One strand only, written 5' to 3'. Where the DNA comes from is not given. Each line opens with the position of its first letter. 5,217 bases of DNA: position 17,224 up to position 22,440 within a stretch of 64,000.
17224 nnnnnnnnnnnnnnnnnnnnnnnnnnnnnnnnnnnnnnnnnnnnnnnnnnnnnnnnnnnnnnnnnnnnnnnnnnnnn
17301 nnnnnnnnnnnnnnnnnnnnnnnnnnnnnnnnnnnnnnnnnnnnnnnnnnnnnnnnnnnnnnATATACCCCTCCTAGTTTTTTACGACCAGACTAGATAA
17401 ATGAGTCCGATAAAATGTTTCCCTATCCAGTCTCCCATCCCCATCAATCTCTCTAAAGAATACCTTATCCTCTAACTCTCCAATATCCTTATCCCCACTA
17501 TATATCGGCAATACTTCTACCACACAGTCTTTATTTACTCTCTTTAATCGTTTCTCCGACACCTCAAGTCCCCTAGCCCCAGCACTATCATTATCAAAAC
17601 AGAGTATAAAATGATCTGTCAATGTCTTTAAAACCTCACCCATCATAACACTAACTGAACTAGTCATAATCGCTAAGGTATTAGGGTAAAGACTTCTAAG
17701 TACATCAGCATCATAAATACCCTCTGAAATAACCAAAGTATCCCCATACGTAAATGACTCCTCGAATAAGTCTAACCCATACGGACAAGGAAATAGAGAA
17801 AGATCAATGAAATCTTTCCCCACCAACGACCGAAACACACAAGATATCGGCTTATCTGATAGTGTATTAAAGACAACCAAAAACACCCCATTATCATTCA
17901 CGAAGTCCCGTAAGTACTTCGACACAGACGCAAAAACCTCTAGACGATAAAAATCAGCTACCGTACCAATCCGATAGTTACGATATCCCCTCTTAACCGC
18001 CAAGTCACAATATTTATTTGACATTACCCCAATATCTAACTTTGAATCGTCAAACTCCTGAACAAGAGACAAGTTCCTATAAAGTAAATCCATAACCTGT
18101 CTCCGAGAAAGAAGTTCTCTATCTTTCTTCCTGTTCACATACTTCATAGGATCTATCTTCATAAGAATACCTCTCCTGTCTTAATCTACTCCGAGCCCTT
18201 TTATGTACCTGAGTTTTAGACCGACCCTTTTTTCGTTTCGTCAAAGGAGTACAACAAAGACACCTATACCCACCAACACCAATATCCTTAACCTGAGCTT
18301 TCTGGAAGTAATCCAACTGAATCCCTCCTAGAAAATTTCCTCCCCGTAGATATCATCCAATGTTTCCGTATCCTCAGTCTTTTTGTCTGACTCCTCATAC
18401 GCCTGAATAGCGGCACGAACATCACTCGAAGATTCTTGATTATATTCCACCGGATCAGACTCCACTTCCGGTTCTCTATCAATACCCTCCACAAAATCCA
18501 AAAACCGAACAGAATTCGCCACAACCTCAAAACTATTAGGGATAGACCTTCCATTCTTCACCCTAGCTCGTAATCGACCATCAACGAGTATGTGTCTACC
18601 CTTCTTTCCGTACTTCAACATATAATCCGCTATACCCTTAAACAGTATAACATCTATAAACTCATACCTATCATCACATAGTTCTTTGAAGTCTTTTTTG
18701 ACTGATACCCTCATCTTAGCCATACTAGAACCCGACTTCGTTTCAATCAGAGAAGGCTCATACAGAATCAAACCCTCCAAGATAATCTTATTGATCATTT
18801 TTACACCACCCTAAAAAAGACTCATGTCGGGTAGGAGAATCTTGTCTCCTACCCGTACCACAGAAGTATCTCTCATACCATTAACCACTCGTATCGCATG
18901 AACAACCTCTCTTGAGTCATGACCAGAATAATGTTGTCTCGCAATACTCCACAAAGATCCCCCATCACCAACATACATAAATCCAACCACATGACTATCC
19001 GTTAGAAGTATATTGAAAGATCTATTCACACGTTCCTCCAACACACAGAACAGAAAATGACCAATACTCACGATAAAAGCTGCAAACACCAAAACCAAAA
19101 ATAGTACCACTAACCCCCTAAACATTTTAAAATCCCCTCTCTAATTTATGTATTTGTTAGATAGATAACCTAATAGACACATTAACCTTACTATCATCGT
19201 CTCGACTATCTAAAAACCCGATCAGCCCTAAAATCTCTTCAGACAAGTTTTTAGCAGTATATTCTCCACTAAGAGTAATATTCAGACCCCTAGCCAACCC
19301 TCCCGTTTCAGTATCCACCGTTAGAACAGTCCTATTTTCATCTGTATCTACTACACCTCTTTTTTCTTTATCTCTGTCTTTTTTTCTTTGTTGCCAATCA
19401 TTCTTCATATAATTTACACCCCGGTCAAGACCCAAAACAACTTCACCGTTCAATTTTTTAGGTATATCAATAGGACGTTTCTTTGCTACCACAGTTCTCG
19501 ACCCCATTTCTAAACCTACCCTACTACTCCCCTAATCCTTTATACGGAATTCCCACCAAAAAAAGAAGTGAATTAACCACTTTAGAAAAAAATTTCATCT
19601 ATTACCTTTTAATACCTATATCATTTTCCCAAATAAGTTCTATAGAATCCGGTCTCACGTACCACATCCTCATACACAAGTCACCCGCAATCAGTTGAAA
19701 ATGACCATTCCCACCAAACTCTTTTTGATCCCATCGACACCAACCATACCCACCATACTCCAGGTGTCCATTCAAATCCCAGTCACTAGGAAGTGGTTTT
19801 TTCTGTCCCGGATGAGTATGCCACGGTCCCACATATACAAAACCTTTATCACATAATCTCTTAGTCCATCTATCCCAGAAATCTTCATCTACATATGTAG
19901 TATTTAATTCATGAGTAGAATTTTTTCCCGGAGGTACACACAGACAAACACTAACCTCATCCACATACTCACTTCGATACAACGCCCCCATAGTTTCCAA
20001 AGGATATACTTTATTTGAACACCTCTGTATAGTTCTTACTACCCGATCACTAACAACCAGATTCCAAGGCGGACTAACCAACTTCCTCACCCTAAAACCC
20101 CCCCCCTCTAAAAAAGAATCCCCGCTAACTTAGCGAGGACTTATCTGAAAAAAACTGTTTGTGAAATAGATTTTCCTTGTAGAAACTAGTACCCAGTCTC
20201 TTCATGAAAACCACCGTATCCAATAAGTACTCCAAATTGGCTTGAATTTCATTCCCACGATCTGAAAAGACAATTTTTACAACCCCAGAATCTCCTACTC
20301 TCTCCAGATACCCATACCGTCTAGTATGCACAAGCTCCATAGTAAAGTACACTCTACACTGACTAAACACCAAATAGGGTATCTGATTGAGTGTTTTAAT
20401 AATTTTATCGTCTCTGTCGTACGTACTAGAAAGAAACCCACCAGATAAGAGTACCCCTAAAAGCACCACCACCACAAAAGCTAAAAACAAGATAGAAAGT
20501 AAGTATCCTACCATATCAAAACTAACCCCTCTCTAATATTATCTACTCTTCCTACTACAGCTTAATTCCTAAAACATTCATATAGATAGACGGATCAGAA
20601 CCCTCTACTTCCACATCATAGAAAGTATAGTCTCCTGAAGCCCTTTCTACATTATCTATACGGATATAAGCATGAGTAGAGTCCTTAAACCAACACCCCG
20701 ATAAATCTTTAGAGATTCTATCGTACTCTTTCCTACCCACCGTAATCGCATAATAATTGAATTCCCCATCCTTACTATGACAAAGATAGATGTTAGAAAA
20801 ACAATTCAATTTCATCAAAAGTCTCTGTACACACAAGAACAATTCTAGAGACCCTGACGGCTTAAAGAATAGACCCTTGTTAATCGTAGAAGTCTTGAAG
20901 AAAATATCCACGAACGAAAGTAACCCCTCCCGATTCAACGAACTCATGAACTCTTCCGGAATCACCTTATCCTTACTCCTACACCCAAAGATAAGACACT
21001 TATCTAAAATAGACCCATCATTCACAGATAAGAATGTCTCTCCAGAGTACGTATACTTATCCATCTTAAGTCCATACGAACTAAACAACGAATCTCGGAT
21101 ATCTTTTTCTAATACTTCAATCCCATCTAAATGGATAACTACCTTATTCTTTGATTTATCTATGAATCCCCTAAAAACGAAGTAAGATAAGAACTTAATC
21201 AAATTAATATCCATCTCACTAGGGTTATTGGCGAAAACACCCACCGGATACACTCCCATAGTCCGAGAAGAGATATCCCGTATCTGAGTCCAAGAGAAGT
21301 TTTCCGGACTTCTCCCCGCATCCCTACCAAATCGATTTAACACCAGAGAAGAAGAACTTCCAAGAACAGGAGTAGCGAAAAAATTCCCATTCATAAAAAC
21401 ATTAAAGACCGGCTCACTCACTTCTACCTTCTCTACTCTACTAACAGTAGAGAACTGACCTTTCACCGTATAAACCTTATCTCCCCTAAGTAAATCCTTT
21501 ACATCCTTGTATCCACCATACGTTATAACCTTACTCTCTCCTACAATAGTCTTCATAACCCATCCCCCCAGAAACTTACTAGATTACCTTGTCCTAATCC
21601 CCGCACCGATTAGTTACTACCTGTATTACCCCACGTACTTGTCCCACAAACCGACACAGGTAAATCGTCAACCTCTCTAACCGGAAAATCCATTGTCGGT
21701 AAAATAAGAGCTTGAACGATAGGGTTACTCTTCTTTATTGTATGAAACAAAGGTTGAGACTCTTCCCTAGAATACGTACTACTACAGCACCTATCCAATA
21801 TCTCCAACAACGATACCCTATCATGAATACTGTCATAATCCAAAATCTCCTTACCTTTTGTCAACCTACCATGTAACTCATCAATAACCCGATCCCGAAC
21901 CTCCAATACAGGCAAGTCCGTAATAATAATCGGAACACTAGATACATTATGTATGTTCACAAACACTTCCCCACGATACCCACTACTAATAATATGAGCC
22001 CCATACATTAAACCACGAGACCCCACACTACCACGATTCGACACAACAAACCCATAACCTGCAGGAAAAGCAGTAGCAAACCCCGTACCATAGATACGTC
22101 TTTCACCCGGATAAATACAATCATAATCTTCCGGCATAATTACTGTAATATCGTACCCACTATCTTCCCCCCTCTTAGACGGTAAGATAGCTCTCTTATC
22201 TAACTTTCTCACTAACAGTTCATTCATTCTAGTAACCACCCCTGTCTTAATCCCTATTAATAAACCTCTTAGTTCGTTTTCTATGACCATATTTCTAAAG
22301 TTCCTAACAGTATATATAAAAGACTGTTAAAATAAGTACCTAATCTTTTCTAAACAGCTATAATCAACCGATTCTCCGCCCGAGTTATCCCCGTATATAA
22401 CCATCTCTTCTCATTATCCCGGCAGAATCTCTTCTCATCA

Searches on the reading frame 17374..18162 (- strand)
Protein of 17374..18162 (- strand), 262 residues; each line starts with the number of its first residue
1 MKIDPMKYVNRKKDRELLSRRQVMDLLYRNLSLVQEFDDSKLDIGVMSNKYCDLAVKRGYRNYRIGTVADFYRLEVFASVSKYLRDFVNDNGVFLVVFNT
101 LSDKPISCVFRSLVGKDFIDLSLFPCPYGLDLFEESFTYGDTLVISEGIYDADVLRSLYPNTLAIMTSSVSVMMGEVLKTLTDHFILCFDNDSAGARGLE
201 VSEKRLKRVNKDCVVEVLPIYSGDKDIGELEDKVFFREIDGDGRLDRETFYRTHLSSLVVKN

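Call 10: search_protein_families(library=pfam, proteins=[window:17374-18162:-], max_evalue=0.01)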
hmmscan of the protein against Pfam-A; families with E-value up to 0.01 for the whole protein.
window:17374-18162:- (262 aa): 1 family
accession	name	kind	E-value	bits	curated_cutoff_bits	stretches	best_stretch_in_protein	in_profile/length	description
PF13155.12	Toprim_2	-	6.5e-06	26.9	22.1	1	144-227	1-84/88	Toprim-like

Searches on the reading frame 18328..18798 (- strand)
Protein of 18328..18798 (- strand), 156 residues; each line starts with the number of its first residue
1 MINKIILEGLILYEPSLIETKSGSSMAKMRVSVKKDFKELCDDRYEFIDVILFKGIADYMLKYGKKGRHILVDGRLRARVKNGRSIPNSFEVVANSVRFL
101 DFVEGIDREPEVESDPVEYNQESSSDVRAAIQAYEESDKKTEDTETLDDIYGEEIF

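Call 10: search_protein_families(library=pfam, proteins=[window:18328-18798:-], max_evalue=0.01)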
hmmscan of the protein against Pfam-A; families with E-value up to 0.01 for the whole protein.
window:18328-18798:- (156 aa): 2 families
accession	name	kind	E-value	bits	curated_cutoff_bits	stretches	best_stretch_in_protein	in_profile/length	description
PF00436.31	SSB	-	1e-12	48.5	26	1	2-100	1-104/104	Single-strand binding protein family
PF01336.31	tRNA_anti-codon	-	0.00073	19.9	27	1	42-98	23-73/75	OB-fold nucleic acid binding domain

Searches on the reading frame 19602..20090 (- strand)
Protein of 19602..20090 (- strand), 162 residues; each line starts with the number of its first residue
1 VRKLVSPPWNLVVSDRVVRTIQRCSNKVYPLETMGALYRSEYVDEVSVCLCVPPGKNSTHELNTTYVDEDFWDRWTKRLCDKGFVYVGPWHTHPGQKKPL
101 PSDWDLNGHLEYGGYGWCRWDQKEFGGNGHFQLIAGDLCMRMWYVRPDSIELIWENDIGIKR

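Call 11: search_protein_families(library=pfam, proteins=[window:19602-20090:-], max_evalue=0.01)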
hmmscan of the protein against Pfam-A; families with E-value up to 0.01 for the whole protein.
window:19602-20090:- (162 aa): 1 family
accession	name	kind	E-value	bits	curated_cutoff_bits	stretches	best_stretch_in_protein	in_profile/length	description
PF14464.11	Prok-JAB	-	1e-06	29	25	1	17-111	4-92/114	Prokaryotic homologs of the JAB domain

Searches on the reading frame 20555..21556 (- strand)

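Call 11: search_protein_families(library=pfam, proteins=[window:20555-21556:-], max_evalue=0.01)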
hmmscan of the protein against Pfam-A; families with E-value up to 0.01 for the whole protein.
window:20555-21556:- (333 aa): 0 families

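Call 33: search_protein_families(library=ncbifam, proteins=[window:20555-21556:-], max_evalue=0.01)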
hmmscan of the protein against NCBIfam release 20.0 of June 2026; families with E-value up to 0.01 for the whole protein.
window:20555-21556:- (333 aa): 0 families

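Call 50: search_protein_families(library=phrogs, proteins=[window:20555-21556:-], max_evalue=0.001)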
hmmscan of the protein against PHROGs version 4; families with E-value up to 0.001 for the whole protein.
window:20555-21556:- (333 aa): 1 family
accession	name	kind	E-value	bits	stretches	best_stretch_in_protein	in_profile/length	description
phrog_26446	-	DNA, RNA and nucleotide metabolism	0.00047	19.4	1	4-49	368-413/761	anaerobic ribonucleoside reductase large subunit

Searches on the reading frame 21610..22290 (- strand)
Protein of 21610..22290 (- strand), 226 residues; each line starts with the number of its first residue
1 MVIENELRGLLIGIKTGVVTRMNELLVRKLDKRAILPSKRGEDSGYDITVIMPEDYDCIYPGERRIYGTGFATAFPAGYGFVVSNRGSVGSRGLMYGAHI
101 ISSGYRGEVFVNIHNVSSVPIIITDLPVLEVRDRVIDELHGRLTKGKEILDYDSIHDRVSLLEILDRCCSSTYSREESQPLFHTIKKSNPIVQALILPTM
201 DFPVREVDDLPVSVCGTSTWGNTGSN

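Call 5: search_protein_families(library=pfam, proteins=[window:21610-22290:-], max_evalue=0.1)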
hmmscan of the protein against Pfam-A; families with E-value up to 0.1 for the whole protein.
window:21610-22290:- (226 aa): 2 families
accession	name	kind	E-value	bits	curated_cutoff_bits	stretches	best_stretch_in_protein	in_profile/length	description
PF00692.24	dUTPase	-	2.8e-05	24.3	22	1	34-124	4-91/129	dUTPase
PF22769.1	DCD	-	0.098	13.2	27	0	58-124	72-140/153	dCTP deaminase-like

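Call 6: search_protein_families(library=phrogs, proteins=[window:21610-22290:-], max_evalue=0.01)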
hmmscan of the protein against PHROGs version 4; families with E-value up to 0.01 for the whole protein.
window:21610-22290:- (226 aa): 1 family
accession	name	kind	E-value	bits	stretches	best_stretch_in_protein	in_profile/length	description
phrog_135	-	DNA, RNA and nucleotide metabolism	1.9e-21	78.1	1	21-226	138-292/463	dUTPase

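Call 33: search_protein_families(library=ncbifam, proteins=[window:21610-22290:-], max_evalue=0.01)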
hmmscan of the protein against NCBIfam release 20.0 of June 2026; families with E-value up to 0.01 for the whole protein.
window:21610-22290:- (226 aa): 3 families
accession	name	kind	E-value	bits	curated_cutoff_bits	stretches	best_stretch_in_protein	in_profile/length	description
TIGR00576.1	dut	superfamily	5.7e-12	45.6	102.55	1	25-123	2-102/143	dUTP diphosphatase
NF001862.0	PRK00601.1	equivalog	4.7e-11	42.5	103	1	24-124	7-110/150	dUTP diphosphatase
TIGR02274.1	dCTP_deam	equivalog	0.0013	18.4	92.8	1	81-123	96-140/180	dCTP deaminase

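Call 40: search_solved_structures(query=window:21610-22290:-, max_evalue=0.01, show_alignments=2)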
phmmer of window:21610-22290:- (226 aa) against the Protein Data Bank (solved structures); distinct sequences matched with E-value up to 0.01: 55.
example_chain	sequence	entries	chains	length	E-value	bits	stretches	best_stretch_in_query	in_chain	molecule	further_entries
1dut_A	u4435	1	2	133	9.1e-12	48.4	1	38-152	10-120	DUTP PYROPHOSPHATASE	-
1f7d_A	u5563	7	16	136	9.3e-12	48.4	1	38-152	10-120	POL POLYPROTEIN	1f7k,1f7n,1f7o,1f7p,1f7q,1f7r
4gk6_A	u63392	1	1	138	4.3e-11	46.2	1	25-124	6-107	Deoxyuridine 5'-triphosphate nucleotidohydrolase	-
8qld_A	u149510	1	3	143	3e-07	33.6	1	35-118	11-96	Deoxyuridine 5'-triphosphate nucleotidohydrolase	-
3zf6_A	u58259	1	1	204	4.6e-07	33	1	15-115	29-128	DUTPASE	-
3zf0_A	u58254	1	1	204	5.8e-07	32.7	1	15-115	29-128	DUTPASE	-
3zf1_A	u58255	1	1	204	5.8e-07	32.7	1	15-115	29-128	DUTPASE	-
3zez_A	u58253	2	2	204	8e-07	32.2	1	15-115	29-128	DUTPASE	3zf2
5cct_A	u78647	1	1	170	1e-06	31.8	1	23-115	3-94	DUTPase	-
5nyz_A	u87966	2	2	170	1.7e-06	31.1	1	23-116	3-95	DUTPase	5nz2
5cco_A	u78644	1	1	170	2e-06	30.9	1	23-115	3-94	DUTPase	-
8qky_A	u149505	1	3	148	2.2e-06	30.8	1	54-118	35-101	Deoxyuridine 5'-triphosphate nucleotidohydrolase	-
3c3i_A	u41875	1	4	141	2.3e-06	30.8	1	22-123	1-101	Deoxyuridine triphosphatase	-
3zf5_A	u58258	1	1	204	2.9e-06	30.4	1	15-116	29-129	DUTPASE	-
6h4c_A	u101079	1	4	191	2.9e-06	30.4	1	21-116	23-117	dUTPase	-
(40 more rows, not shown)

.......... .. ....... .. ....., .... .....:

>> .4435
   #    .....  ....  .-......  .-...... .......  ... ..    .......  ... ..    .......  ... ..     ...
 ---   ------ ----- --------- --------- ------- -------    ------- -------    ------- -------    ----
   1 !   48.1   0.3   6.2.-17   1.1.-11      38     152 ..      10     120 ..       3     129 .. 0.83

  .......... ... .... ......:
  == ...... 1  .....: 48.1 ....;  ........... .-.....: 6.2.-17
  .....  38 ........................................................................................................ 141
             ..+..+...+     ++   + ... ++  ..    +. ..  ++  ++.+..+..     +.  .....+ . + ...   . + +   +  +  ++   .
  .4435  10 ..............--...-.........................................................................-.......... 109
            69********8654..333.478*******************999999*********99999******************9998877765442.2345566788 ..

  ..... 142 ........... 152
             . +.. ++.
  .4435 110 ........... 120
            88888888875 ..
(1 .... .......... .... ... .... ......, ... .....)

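Call 43: search_dna_similar(query=window:21610-22290:-, collection=phages, mode=protein, max_rows=20, max_evalue=0.001)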
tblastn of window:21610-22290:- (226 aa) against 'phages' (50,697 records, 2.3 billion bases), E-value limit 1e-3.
Records with a match: 103; places in all: 103; records where one place covers at least 80% of the query: 21.
Best place of each record, by identity: <60% 103.
By first word of the organism name: Bacillus 35; Staphylococcus 22; Arthrobacter 10; Streptomyces 9; Acinetobacter 5; Enterococcus 5; uncultured 4; Bacteriophage 3; Brevibacillus 2; Xanthomonas 1; and 7 more.
By host as written in the record: - 14; Bacillus anthracis Sterne 10; Staphylococcus aureus 9; Arthrobacter globiformis B-2979 8; Bacillus cereus 7; Bacillus anthracis 7; Streptomyces sanglieri UNT16F27A 4; Acinetobacter baumannii 3; and 30 more.
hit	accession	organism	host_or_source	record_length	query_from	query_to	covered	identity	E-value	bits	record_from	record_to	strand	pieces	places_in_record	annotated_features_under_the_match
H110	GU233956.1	Bacillus phage 11143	Bacillus cereus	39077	15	224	93%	26.8%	1e-4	48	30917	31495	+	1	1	deoxyuridine 5'-triphosphate nucleotidohydrolase | hypothetical protein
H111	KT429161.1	Staphylococcus phage StB20-like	Staphylococcus epidermidis 36-1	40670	24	224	89%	27.1%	3e-7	56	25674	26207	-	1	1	dut: deoxyuridine 5'-triphosphate nucleotidohydrolase | hypothetical protein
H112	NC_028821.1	Staphylococcus phage StB20-like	Staphylococcus epidermidis 36-1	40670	24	224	89%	27.1%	3e-7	56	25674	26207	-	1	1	dut: protein | hypothetical protein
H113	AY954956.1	Staphylococcus phage 3A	-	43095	23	224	89%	26.5%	2e-4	48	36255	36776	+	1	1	ORF020 | ORF052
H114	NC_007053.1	Staphylococcus phage 3A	Staphylococcus aureus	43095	23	224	89%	26.5%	2e-4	48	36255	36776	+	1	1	Na/K ATPase | DUF1024 family protein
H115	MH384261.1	Staphylococcus phage SA137ruMSSAST121PVL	Staphylococcus aureus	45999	23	224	89%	26.5%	2e-4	48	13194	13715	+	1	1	deoxyuridine 5'-triphosphate nucleotidohydrolase | hypothetical protein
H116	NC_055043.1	Staphylococcus phage SA137ruMSSAST121PVL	Staphylococcus aureus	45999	23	224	89%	26.5%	2e-4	48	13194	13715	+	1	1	Na/K ATPase | DUF1024 family protein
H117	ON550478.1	Staphylococcus phage Sazerac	Staphylococcus epidermidis LM1680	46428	24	224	89%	26.0%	3e-4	47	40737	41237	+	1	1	putative dUTPase protein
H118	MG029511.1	Staphylococcus phage phiSa2wa_st30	Staphylococcus aureus subsp. aureus ...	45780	23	224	89%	25.6%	2e-4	48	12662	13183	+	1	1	dut: dUTPase | hypothetical protein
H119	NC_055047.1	Staphylococcus phage phiSa2wa_st30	Staphylococcus aureus subsp. aureus ...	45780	23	224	89%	25.6%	2e-4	48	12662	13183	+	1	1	dut: Na/K ATPase | DUF1024 family protein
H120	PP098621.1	Staphylococcus phage 2339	Staphylococcus aureus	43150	23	224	89%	25.6%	8e-4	46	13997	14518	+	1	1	deoxyuridine 5'-triphosphate nucleotidohydrolase | hypothetical protein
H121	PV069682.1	Staphylococcus phage vB_Sau_JK1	Staphylococcus aureus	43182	23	224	89%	25.6%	8e-4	46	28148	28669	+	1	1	dUTPase | hypothetical protein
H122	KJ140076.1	Staphylococcus phage DW2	Staphylococcus aureus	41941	23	224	89%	25.1%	6e-4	46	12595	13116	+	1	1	putative SaPIbov1 derepressor | hypothetical protein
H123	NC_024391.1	Staphylococcus phage DW2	Staphylococcus aureus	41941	23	224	89%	25.1%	6e-4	46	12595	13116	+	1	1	Na/K ATPase | DUF1024 family protein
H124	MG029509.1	Staphylococcus phage phiSa2wa_st5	Staphylococcus aureus subsp. aureus ...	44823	23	224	89%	25.1%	6e-4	46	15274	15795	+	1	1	dUTPase: 2-deoxyuridine 5-triphosphate nucleotidohydrolase | hypothetical protein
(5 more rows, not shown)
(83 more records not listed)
